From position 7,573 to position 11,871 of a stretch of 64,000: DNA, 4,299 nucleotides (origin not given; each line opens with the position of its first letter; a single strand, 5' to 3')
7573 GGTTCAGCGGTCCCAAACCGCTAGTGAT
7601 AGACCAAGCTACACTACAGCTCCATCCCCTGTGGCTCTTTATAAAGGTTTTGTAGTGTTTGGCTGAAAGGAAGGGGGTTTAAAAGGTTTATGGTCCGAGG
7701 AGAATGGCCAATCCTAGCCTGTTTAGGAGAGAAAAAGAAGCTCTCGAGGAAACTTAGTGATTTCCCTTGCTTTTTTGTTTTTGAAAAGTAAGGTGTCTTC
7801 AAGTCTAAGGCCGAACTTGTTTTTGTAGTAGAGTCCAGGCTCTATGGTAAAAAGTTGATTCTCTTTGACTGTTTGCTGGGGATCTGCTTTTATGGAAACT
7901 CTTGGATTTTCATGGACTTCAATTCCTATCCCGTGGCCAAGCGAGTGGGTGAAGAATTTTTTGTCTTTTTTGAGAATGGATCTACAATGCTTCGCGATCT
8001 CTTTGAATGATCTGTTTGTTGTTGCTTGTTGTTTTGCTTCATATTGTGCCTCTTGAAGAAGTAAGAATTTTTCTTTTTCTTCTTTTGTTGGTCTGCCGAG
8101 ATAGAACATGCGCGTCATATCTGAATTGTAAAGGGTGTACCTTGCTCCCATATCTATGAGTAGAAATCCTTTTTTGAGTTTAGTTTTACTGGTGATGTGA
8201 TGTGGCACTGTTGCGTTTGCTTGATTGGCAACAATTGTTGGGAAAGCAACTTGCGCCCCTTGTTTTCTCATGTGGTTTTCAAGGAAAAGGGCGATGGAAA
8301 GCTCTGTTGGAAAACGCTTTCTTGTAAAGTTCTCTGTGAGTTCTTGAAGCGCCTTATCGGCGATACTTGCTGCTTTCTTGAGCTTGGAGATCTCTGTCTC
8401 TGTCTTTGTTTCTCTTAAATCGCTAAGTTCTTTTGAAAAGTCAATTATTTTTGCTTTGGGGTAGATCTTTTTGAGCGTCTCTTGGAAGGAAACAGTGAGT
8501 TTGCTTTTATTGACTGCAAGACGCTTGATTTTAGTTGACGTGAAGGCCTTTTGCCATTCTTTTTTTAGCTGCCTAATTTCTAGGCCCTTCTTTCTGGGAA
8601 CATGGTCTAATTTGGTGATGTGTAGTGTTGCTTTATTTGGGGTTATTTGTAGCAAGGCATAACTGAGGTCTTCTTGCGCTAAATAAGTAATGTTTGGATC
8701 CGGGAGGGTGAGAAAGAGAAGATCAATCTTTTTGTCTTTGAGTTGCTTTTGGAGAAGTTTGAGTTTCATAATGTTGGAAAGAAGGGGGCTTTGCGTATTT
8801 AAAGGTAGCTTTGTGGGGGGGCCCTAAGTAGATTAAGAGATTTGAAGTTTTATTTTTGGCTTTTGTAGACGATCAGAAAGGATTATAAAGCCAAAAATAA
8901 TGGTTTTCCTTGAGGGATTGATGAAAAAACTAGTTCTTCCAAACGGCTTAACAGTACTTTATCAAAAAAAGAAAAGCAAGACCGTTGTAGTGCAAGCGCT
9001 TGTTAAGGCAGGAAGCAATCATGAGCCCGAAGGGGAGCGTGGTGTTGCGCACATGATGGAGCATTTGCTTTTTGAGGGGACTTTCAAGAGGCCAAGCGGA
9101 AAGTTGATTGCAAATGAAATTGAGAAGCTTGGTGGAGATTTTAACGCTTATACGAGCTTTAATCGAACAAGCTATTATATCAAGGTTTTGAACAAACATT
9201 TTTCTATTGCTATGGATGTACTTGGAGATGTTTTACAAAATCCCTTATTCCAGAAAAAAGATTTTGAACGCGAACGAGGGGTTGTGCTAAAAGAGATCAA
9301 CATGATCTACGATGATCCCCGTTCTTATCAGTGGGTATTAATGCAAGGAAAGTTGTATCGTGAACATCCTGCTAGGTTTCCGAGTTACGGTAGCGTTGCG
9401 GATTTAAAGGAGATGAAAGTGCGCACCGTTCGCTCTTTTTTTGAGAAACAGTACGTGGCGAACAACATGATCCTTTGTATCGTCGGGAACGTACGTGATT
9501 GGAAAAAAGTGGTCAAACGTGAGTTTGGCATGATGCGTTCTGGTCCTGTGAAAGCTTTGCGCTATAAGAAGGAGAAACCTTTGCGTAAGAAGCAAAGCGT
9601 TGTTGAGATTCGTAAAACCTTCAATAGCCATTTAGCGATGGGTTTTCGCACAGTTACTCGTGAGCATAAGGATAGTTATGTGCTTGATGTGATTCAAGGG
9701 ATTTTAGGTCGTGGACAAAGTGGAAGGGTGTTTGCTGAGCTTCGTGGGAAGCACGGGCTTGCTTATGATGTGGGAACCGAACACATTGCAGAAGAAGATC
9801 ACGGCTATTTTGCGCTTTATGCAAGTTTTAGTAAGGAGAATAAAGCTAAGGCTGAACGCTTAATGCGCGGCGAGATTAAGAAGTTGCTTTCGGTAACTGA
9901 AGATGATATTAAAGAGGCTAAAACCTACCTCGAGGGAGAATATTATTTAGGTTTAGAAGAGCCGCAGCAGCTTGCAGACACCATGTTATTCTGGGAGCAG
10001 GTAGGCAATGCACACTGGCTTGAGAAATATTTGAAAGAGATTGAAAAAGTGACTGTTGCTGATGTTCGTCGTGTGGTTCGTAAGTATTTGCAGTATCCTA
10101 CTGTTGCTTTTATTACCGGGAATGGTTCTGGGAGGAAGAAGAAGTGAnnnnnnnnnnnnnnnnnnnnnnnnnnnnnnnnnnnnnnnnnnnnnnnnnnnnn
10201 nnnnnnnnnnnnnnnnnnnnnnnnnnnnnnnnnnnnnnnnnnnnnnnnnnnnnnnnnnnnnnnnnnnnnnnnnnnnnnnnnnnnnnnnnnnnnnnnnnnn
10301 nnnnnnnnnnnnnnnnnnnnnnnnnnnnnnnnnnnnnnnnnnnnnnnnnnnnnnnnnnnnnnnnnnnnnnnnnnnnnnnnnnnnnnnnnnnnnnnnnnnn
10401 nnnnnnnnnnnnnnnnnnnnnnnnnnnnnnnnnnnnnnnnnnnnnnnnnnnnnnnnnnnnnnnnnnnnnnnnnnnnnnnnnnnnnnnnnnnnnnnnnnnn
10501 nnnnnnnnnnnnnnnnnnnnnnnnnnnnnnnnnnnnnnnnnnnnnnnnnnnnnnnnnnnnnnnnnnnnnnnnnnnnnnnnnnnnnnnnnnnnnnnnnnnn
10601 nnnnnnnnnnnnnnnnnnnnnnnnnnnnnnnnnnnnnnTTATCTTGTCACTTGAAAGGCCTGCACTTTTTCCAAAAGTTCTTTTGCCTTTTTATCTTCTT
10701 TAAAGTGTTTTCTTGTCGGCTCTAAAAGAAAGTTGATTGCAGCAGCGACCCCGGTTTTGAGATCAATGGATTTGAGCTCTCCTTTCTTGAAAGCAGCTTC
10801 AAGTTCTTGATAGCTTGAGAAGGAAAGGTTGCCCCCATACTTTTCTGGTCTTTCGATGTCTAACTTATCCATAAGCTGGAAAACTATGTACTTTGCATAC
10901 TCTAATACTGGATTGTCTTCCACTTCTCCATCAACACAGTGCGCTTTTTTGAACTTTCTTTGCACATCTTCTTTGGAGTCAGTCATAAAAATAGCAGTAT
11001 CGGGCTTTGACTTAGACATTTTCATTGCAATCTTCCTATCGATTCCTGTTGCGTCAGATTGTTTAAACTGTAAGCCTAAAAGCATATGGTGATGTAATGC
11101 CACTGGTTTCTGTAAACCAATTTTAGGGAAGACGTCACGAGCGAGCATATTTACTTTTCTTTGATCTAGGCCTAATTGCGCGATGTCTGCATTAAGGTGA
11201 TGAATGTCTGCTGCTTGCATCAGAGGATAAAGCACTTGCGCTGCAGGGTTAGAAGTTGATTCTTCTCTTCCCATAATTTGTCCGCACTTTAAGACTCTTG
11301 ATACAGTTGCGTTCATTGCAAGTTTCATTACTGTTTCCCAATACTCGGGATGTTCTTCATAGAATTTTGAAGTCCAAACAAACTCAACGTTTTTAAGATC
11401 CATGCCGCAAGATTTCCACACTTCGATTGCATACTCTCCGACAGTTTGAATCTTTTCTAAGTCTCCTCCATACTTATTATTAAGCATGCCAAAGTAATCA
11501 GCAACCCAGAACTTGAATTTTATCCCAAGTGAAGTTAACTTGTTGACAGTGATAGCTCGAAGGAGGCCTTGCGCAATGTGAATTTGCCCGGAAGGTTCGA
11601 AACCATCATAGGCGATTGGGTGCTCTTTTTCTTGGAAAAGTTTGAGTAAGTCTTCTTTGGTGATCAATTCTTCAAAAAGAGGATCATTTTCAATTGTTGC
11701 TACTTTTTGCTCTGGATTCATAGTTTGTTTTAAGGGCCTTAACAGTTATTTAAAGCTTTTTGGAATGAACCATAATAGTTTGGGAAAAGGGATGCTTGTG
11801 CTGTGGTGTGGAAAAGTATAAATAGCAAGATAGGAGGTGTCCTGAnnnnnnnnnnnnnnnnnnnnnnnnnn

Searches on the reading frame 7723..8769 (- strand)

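Call 52: search_protein_families(library=pfam, proteins=[window:7723-8769:-], max_evalue=0.00001)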
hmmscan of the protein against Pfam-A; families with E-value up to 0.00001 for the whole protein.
window:7723-8769:- (348 aa): 2 families
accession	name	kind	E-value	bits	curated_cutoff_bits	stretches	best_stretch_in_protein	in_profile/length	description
PF00557.29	Peptidase_M24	-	1.3e-49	169.2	23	1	129-329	2-206/208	Metallopeptidase family M24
PF01321.24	Creatinase_N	-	1.7e-08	35.5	22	1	3-120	2-127/128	Creatinase/Prolidase N-terminal domain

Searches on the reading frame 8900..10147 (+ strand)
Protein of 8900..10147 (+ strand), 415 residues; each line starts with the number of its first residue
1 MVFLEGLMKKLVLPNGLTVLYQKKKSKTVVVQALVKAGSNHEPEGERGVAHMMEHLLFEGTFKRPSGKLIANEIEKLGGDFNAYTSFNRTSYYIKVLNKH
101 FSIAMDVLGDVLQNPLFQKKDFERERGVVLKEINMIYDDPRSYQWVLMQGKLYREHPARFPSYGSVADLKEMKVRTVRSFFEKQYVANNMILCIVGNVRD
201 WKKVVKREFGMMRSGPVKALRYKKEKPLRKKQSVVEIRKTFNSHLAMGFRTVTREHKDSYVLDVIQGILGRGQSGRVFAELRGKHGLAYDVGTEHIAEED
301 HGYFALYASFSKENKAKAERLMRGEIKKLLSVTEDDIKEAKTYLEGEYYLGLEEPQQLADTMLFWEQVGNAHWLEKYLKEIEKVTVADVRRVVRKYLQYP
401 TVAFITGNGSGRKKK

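Call 52: search_protein_families(library=pfam, proteins=[window:8900-10147:+], max_evalue=0.00001)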
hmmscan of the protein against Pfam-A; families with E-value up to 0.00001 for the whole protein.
window:8900-10147:+ (415 aa): 2 families
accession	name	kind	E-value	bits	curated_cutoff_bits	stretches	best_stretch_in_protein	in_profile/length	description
PF00675.25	Peptidase_M16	-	5.5e-36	124.1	22.3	1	19-141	2-124/149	Insulinase (Peptidase family M16)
PF05193.26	Peptidase_M16_C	-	2.8e-33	115.8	23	1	177-343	7-180/181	Peptidase M16 inactive domain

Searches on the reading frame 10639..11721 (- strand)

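Call 52: search_protein_families(library=pfam, proteins=[window:10639-11721:-], max_evalue=0.00001)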
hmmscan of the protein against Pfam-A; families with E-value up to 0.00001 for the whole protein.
window:10639-11721:- (360 aa): 1 family
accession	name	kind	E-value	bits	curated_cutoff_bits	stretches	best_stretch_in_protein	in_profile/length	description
PF00579.31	tRNA-synt_1b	-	3.7e-47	161.5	21.1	1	32-333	3-291/292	tRNA synthetases class I (W and Y)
